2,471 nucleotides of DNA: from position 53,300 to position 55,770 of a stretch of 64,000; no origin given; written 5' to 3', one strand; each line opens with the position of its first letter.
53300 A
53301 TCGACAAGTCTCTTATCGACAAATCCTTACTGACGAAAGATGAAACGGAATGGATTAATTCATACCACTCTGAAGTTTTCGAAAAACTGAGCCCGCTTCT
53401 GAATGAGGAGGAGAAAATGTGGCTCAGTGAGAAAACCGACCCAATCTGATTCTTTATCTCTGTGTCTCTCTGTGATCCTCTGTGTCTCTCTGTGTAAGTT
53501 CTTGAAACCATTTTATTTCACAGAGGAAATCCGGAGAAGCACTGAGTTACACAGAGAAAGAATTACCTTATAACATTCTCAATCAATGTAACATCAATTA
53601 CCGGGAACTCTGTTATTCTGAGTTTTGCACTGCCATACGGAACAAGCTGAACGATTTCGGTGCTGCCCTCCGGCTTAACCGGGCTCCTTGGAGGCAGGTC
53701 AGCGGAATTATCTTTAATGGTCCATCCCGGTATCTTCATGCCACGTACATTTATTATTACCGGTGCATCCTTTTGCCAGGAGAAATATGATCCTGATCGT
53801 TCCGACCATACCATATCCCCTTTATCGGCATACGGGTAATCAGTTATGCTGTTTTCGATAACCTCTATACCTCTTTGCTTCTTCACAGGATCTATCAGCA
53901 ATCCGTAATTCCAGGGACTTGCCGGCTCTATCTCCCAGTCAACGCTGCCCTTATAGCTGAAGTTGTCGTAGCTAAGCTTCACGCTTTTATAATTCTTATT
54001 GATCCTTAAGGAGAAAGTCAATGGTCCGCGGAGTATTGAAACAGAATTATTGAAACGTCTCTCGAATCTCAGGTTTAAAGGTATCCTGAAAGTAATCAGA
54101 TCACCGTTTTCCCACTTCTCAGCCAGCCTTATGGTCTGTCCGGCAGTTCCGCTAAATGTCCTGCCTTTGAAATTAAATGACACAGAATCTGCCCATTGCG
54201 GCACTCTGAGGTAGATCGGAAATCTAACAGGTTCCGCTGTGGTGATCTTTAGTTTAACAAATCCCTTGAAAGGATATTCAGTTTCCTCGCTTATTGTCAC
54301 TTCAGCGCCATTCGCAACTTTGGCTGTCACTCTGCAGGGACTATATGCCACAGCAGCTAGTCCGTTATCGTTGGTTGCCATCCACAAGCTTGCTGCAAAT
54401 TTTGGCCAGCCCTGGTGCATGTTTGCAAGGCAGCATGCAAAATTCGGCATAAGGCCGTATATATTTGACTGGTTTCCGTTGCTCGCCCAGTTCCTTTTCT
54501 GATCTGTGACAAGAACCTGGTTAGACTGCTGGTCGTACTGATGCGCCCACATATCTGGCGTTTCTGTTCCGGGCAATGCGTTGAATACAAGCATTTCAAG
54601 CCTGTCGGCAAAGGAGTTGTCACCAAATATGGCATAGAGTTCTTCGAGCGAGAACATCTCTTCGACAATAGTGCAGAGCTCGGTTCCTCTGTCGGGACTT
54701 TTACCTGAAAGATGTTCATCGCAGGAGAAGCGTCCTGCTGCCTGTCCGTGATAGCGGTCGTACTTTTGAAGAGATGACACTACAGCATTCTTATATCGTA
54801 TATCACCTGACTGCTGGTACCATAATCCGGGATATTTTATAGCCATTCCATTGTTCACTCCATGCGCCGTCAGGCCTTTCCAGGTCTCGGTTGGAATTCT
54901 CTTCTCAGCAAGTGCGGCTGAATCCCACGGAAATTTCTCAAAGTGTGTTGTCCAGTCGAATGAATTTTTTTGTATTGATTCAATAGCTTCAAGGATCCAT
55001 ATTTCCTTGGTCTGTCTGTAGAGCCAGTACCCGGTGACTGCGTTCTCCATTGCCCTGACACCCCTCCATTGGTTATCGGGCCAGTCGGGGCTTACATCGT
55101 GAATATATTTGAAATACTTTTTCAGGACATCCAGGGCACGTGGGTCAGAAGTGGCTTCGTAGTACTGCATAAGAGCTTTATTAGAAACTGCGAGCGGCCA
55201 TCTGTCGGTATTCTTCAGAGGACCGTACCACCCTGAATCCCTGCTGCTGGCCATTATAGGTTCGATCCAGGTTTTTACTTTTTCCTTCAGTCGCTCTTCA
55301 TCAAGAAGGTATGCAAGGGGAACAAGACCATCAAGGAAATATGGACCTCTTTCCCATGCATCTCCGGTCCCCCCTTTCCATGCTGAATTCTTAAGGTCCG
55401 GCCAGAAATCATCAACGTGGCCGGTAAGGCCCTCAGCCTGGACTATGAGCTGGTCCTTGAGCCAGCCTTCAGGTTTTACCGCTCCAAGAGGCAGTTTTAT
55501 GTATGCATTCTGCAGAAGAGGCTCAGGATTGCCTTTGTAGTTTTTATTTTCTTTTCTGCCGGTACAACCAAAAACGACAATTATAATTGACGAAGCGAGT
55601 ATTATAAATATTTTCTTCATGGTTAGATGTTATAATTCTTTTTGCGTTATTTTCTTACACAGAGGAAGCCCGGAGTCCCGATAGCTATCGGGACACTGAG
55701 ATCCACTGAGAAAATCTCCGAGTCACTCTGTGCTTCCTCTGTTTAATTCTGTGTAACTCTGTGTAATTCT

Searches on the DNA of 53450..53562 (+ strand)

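Call 53: search_dna_similar(query=window:53450-53562:+, collection=plasmids, mode=distant, max_evalue=0.01, max_rows=25)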
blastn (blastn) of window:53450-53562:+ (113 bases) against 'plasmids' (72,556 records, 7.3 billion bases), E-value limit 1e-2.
No match.

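Call 54: search_dna_similar(query=window:53450-53562:+, collection=phages, mode=distant, max_evalue=0.01, max_rows=25)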
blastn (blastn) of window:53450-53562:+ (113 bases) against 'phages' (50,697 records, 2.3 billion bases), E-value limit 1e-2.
No match.
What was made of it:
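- Tried and rejected: Plasmids and phages: BLAST of E1 found no match, though the low-complexity filter may contribute (calls 53, 54).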

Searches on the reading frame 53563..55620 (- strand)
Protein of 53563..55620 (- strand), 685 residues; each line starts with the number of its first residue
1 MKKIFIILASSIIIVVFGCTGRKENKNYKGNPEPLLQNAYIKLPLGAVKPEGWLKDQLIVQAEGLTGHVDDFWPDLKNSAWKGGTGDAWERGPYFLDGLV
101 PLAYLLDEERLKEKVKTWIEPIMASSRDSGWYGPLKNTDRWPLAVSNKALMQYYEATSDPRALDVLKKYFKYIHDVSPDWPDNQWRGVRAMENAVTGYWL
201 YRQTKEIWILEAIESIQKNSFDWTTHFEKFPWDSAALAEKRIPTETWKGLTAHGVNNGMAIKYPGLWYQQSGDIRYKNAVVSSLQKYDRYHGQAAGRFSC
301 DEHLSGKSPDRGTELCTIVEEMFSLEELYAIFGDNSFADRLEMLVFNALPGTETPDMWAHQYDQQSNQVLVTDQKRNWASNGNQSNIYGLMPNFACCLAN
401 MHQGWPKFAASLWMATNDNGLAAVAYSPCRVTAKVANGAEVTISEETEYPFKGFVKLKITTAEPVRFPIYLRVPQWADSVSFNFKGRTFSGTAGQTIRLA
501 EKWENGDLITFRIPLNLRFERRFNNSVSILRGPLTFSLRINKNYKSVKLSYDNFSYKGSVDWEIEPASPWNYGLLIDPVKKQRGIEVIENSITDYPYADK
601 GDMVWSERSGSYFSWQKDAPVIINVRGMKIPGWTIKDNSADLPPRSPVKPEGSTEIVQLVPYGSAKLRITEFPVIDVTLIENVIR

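Call 13: search_protein_families(library=pfam, proteins=[window:53563-55620:-])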
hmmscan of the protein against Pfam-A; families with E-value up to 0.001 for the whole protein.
window:53563-55620:- (685 aa): 2 families
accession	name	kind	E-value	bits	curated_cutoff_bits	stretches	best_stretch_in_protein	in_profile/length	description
PF20736.2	Glyco_hydro127M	-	3.3e-15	56.4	24.2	1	424-514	5-94/95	Beta-L-arabinofuranosidase, GH127 middle domain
PF07944.18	Beta-AFase-like_GH127_cat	-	4.3e-12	46.2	24.9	1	140-409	124-375/376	Beta-L-arabinofuranosidase, GH127 catalytic domain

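Call 91: find_encoding_contigs(protein=window:53563-55620:-, flank=1500, max_places=10)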
Protein window:53563-55620:- (685 aa): 1 contig read that carries it; 1 place shown.
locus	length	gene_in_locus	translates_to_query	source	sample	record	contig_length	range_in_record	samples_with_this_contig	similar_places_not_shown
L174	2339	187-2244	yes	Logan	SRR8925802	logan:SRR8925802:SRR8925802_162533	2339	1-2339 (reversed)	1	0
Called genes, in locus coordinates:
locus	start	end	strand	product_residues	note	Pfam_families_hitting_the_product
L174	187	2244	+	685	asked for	PF07944:Beta-AFase-like_GH127_cat, PF20736:Glyco_hydro127M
